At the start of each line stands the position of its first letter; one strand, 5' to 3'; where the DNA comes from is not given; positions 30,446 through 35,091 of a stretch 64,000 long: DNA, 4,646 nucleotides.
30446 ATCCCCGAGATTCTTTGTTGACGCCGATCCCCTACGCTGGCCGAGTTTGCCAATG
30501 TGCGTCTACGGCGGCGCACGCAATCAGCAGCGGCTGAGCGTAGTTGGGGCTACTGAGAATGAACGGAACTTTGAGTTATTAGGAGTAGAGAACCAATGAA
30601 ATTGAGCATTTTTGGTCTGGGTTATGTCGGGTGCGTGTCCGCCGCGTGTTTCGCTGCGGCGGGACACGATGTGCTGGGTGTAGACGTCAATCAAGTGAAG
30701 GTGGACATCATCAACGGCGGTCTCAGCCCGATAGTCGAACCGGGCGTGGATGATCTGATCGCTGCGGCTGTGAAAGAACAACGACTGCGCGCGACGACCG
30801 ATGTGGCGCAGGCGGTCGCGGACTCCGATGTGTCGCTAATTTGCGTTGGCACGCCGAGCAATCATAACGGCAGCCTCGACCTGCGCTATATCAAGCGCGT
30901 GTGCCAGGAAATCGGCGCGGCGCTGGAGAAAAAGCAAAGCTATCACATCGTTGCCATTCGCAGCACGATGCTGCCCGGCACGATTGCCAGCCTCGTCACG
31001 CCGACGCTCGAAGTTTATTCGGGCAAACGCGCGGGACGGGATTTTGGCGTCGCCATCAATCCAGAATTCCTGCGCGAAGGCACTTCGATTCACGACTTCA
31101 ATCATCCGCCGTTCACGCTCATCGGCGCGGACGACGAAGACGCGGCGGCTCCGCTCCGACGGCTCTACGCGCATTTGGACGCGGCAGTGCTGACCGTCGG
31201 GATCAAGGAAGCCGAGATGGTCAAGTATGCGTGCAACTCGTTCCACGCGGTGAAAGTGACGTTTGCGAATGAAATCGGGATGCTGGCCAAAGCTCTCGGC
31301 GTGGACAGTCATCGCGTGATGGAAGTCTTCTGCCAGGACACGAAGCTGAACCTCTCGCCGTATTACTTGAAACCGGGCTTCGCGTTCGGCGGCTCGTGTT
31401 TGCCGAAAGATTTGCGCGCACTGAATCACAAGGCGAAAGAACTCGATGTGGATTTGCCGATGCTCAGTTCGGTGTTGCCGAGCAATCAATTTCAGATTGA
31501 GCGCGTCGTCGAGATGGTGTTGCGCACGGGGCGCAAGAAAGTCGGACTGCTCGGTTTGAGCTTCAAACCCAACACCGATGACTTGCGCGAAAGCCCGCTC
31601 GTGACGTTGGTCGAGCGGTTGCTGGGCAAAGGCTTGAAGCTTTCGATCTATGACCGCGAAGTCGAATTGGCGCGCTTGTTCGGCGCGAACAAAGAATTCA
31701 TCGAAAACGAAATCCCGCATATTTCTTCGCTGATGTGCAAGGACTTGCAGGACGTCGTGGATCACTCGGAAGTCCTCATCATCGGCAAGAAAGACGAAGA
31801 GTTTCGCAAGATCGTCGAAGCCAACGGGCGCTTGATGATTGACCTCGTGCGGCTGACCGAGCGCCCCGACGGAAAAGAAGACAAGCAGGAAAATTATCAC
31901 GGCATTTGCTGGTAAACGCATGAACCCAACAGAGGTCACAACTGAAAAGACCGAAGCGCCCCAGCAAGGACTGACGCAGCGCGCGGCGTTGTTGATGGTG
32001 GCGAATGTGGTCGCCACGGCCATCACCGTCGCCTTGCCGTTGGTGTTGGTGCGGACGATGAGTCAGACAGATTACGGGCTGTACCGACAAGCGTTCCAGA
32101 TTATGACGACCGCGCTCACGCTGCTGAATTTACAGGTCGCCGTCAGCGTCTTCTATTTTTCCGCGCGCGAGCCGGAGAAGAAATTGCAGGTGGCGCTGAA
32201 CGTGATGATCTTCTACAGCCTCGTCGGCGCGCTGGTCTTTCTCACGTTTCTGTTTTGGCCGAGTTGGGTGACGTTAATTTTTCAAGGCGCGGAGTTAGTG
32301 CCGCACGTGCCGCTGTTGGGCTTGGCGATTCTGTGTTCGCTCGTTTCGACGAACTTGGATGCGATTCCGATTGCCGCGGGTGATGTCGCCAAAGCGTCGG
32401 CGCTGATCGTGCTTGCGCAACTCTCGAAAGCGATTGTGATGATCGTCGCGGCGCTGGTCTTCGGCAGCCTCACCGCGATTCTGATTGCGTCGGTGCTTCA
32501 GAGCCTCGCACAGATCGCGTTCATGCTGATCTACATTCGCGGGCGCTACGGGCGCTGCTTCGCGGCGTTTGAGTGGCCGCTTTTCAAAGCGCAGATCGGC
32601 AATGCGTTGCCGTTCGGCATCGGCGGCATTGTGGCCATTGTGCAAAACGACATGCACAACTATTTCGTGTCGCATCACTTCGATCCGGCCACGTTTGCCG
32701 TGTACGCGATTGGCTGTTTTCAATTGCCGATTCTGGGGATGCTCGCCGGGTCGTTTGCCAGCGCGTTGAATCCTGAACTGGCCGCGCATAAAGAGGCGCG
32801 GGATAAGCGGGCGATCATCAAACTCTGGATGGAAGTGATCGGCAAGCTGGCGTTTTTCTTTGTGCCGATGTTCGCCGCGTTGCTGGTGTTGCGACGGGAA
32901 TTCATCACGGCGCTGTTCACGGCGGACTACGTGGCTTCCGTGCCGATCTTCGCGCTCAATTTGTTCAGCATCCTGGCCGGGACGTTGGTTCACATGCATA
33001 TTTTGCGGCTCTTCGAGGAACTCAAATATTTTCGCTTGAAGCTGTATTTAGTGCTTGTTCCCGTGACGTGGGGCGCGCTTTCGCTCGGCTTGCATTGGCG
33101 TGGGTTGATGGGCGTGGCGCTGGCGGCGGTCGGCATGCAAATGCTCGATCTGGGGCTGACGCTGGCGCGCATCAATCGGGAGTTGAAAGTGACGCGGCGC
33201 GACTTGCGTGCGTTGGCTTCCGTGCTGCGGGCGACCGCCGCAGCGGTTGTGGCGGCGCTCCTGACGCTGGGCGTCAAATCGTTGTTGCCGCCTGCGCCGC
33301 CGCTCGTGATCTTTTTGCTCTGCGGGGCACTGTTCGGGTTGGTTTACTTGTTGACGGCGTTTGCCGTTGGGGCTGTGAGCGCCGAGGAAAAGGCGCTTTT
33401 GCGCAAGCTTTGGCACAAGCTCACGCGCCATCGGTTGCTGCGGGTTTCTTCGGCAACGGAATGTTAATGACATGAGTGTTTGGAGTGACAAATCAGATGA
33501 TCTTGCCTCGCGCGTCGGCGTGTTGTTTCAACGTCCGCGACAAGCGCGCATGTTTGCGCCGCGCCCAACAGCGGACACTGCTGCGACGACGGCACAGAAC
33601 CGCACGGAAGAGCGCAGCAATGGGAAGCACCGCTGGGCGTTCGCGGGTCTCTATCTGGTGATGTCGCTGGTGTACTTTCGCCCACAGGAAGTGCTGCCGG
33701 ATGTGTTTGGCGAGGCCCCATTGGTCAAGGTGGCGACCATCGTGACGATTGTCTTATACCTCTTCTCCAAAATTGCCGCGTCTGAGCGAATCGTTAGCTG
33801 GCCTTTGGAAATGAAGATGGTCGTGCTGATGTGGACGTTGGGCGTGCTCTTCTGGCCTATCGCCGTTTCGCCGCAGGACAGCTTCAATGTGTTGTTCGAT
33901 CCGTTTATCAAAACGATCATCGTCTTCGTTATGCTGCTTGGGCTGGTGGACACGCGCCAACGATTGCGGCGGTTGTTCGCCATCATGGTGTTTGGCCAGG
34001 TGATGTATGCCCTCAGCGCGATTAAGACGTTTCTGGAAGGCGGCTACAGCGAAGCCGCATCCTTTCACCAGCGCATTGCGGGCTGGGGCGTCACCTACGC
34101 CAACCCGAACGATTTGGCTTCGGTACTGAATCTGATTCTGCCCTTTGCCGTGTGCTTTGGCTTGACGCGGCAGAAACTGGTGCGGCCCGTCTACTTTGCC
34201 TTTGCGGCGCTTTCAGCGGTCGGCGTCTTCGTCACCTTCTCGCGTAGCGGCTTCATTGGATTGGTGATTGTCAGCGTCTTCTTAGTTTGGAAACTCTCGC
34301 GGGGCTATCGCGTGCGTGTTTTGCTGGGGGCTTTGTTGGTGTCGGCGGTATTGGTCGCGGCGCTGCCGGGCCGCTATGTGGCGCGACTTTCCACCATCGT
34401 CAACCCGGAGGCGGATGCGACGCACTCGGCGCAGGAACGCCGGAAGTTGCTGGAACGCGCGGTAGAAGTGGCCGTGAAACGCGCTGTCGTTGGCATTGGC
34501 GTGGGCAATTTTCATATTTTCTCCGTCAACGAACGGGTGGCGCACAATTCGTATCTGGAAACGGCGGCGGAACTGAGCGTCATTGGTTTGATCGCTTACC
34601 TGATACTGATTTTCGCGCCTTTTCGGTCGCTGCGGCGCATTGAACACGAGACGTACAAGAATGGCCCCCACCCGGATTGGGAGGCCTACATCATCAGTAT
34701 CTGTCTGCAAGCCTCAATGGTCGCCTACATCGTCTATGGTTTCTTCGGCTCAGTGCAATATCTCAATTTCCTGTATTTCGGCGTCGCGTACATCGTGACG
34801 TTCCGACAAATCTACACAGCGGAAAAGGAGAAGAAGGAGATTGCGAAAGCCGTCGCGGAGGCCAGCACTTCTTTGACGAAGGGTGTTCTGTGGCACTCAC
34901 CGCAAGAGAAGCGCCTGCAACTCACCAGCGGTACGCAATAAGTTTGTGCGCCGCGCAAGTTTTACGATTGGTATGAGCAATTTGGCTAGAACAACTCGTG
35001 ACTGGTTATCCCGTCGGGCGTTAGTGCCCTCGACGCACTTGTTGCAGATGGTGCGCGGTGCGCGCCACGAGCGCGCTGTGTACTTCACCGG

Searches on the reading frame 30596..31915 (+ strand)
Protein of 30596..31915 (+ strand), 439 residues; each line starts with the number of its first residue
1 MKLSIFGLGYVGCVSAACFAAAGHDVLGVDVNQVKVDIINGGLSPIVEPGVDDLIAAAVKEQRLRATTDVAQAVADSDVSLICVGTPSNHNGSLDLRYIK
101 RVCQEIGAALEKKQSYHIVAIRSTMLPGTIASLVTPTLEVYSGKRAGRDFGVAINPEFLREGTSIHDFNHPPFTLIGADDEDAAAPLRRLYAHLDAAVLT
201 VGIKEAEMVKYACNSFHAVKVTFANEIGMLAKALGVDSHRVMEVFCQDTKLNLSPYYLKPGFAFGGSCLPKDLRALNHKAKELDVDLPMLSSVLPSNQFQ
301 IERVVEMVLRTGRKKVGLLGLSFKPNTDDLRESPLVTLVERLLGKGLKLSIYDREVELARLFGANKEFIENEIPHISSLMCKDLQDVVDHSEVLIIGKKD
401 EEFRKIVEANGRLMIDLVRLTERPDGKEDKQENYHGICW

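Call 7: search_protein_families(library=pfam, proteins=[window:30596-31915:+], max_evalue=0.001)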
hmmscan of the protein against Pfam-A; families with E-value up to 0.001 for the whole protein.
window:30596-31915:+ (439 aa): 3 families
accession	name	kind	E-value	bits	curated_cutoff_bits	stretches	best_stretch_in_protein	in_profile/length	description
PF03721.20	UDPG_MGDP_dh_N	-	6e-57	192.7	27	1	1-189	1-186/187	UDP-glucose/GDP-mannose dehydrogenase family, NAD binding domain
PF00984.24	UDPG_MGDP_dh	-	9.3e-30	103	25.4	1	204-298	1-93/94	UDP-glucose/GDP-mannose dehydrogenase family, central domain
PF03720.21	UDPG_MGDP_dh_C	-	5.7e-16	59.2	30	1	318-418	2-98/103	UDP-glucose/GDP-mannose dehydrogenase family, UDP binding domain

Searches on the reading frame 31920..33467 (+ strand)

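Call 7: search_protein_families(library=pfam, proteins=[window:31920-33467:+], max_evalue=0.001)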
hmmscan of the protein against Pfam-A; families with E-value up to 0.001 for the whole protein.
window:31920-33467:+ (515 aa): 2 families
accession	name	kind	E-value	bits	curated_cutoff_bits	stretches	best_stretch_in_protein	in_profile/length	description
PF13440.11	Polysacc_synt_3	-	5.1e-15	55.9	23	1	42-342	1-293/293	Polysaccharide biosynthesis protein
PF01943.22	Polysacc_synt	-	7.6e-12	45.7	28.2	1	20-283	3-266/274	Polysaccharide biosynthesis protein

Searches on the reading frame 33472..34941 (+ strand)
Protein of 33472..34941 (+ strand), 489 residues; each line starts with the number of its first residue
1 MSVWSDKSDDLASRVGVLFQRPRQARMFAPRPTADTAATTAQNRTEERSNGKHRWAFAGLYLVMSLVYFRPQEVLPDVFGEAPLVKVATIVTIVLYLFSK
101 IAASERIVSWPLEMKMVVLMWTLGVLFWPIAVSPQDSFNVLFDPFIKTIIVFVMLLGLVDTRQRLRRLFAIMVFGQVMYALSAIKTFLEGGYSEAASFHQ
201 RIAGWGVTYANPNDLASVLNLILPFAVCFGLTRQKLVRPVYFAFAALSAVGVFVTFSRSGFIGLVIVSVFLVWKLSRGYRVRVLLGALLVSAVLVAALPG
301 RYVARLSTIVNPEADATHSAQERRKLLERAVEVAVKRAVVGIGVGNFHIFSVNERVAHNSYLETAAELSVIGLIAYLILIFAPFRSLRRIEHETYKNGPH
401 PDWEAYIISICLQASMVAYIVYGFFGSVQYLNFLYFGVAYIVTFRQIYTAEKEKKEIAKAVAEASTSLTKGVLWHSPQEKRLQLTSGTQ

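Call 68: search_protein_families(library=pfam, proteins=[window:33472-34941:+], max_evalue=0.001)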
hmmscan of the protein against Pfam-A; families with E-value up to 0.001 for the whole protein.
window:33472-34941:+ (489 aa): 1 family
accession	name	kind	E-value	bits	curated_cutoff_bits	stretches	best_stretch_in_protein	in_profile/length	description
PF04932.20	Wzy_C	-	1.7e-13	51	31.7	1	244-377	2-149/149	O-Antigen ligase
